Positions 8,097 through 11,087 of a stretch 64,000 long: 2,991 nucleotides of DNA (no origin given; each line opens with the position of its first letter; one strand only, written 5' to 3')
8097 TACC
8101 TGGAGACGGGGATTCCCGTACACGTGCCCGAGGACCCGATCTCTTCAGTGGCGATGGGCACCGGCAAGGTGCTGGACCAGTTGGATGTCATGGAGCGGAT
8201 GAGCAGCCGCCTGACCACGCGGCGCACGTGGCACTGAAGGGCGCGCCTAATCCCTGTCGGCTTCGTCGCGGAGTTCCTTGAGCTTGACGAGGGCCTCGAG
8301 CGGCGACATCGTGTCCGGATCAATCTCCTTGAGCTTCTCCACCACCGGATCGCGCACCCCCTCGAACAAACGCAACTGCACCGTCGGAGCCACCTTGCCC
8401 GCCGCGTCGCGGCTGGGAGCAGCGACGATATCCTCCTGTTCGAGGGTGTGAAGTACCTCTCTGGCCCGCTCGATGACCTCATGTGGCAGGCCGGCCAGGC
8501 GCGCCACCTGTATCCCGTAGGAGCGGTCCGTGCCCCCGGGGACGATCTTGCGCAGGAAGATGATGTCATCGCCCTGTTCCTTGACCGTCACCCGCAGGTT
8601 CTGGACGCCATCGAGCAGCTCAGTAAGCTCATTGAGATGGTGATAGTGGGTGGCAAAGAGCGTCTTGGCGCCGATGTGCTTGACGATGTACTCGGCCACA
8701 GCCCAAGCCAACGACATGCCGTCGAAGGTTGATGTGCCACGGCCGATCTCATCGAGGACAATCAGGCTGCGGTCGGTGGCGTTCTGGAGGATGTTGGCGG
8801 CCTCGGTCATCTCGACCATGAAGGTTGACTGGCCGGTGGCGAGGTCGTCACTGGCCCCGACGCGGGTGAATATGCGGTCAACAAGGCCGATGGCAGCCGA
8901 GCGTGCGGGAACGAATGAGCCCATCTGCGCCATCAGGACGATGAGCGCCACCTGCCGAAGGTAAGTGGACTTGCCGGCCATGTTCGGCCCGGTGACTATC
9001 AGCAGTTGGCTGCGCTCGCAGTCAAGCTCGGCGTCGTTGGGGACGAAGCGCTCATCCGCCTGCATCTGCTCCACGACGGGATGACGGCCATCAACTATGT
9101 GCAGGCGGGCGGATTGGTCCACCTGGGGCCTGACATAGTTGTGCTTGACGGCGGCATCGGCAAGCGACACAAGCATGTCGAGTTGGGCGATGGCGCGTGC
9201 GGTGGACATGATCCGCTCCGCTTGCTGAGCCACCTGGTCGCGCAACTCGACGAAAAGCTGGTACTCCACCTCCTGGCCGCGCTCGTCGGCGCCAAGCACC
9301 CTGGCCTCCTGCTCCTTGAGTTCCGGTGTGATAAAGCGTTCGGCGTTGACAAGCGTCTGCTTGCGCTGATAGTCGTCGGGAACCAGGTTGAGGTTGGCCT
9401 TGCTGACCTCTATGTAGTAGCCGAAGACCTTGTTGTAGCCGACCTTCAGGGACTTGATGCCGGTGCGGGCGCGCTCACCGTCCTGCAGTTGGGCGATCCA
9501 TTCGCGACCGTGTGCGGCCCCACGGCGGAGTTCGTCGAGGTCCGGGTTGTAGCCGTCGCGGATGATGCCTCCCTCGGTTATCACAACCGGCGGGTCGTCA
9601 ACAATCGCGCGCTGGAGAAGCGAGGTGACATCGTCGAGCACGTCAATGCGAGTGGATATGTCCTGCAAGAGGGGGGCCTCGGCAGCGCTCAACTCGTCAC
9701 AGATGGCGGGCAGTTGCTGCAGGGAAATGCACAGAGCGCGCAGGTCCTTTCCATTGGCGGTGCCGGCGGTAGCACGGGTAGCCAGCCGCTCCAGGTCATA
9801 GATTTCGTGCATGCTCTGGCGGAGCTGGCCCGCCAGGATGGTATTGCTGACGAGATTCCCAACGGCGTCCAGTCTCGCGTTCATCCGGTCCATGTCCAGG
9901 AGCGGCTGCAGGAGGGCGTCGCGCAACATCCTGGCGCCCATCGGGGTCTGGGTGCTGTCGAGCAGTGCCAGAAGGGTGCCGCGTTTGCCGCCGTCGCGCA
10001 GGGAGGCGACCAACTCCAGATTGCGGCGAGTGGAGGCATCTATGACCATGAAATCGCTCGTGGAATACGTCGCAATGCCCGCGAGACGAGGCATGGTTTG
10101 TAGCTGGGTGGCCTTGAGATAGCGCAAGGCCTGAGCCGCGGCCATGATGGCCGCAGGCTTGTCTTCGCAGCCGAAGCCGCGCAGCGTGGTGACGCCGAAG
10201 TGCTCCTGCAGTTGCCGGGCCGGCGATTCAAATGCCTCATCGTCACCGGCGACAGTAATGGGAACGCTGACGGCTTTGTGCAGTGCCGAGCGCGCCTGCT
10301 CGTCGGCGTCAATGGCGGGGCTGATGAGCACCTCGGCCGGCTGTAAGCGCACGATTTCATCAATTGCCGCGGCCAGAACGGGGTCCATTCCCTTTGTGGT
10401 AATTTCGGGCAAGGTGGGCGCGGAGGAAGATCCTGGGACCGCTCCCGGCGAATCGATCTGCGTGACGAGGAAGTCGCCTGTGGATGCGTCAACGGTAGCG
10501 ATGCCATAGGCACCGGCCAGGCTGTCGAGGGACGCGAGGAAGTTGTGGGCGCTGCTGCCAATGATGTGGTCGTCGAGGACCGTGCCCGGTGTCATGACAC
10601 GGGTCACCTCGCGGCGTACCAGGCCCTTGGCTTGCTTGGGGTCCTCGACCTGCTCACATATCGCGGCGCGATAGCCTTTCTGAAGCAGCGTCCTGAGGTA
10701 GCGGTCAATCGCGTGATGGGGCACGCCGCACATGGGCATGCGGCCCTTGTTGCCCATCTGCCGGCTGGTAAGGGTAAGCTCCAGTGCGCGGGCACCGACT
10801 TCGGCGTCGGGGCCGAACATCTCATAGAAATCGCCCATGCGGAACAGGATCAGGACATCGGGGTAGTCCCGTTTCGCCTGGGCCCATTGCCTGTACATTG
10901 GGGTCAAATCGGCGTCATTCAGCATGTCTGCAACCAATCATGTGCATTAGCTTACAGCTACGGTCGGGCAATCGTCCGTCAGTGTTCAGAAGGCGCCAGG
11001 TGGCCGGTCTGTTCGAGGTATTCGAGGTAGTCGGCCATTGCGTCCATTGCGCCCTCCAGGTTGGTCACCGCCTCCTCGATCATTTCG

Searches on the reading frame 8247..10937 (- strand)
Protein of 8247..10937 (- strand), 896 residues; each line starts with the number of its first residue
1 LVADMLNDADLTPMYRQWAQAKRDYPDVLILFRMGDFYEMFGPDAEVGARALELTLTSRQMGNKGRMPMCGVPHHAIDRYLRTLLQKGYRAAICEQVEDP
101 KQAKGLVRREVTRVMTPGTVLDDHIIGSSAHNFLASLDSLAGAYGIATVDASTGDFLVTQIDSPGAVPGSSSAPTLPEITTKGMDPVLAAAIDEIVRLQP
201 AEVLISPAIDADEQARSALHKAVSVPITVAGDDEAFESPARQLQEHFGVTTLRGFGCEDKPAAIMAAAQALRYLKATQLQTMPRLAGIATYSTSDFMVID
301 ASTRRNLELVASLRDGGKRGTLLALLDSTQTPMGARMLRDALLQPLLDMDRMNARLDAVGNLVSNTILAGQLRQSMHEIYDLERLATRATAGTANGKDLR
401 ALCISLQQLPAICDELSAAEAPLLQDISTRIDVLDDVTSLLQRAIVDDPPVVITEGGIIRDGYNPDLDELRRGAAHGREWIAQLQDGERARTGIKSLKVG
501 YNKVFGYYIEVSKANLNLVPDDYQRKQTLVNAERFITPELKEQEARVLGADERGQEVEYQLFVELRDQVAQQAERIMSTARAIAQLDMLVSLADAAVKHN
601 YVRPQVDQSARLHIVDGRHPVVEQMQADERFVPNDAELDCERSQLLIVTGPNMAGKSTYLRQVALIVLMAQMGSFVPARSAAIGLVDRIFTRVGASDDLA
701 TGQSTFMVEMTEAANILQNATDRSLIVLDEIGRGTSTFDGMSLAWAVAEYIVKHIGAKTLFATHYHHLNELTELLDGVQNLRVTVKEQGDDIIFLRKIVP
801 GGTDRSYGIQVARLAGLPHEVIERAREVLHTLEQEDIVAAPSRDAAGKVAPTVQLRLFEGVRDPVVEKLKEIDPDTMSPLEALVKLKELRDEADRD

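Call 57: search_protein_families(library=pfam, proteins=[window:8247-10937:-], max_evalue=0.001)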
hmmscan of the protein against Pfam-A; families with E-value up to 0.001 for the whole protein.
window:8247-10937:- (896 aa): 5 families
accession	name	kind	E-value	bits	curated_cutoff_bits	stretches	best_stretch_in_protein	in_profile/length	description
PF00488.27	MutS_V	-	1.3e-87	293.1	30.2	1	646-833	1-188/188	MutS domain V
PF05192.23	MutS_III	-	3.3e-52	178.1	34.1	1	302-593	1-194/194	MutS domain III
PF01624.25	MutS_I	-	1.1e-43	148.4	20.6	1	12-123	1-112/113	MutS domain I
PF05190.23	MutS_IV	-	1.1e-29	103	22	1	462-552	1-91/92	MutS family domain IV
PF05188.22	MutS_II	-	8.6e-19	68.7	25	1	132-283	1-130/133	MutS domain II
